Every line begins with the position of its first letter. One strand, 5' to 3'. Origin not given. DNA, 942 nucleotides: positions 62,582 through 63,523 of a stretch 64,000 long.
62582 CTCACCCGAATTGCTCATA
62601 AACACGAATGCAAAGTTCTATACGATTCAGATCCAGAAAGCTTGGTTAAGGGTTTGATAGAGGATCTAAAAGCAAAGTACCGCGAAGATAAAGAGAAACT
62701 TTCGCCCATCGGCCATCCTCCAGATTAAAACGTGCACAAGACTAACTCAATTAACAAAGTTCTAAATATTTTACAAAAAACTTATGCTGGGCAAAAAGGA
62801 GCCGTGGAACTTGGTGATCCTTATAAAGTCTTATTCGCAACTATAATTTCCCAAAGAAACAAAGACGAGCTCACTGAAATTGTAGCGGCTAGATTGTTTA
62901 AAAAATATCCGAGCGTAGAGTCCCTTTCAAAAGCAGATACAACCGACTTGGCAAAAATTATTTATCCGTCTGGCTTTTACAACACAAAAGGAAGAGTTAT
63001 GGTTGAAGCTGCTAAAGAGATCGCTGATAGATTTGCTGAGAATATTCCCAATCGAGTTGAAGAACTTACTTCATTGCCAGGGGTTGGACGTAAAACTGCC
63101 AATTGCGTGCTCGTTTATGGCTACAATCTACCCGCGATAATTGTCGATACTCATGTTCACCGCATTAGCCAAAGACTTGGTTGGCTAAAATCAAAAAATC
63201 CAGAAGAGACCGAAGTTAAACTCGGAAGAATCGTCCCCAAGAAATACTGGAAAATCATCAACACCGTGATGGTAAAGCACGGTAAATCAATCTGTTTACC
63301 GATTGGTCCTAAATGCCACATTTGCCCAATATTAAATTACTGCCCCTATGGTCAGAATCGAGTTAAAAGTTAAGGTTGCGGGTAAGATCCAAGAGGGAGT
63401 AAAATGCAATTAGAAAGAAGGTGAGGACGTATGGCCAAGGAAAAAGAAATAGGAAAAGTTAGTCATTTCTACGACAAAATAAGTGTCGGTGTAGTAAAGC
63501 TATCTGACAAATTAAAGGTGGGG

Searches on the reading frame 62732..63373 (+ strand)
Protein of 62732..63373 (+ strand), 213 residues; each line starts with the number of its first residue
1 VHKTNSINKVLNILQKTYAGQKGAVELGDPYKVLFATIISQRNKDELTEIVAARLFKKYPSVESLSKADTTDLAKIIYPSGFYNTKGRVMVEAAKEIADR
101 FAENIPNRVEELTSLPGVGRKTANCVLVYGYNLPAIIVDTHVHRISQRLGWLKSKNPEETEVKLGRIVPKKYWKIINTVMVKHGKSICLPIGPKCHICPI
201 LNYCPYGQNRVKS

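Call 63: search_protein_families(library=ncbifam, max_evalue=1e-8, proteins=[window:62732-63373:+])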
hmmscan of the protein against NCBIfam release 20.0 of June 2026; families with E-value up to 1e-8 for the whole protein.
window:62732-63373:+ (213 aa): 6 families
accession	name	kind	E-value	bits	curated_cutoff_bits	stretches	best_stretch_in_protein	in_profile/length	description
TIGR01083.1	nth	equivalog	4e-57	193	211.7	1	6-195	3-192/192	endonuclease III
TIGR01084.1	mutY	equivalog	7.8e-28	97.8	286.5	1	28-205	26-207/277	A/G-specific adenine glycosylase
NF007978.0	PRK10702.1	equivalog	3.6e-27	95.4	405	1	14-208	13-207/211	endonuclease III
NF008132.0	PRK10880.1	equivalog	4.4e-20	72.1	427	1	29-204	30-209/351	A/G-specific adenine glycosylase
NF053634.1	MonDNAglycDR2438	equivalog_domain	1e-19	71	400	1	18-204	9-204/219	monofunctional DNA glycosylase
NF010488.0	PRK13910.1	equivalog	6.9e-14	51.9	471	1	48-210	12-172/290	adenine-specific DNA glycosylase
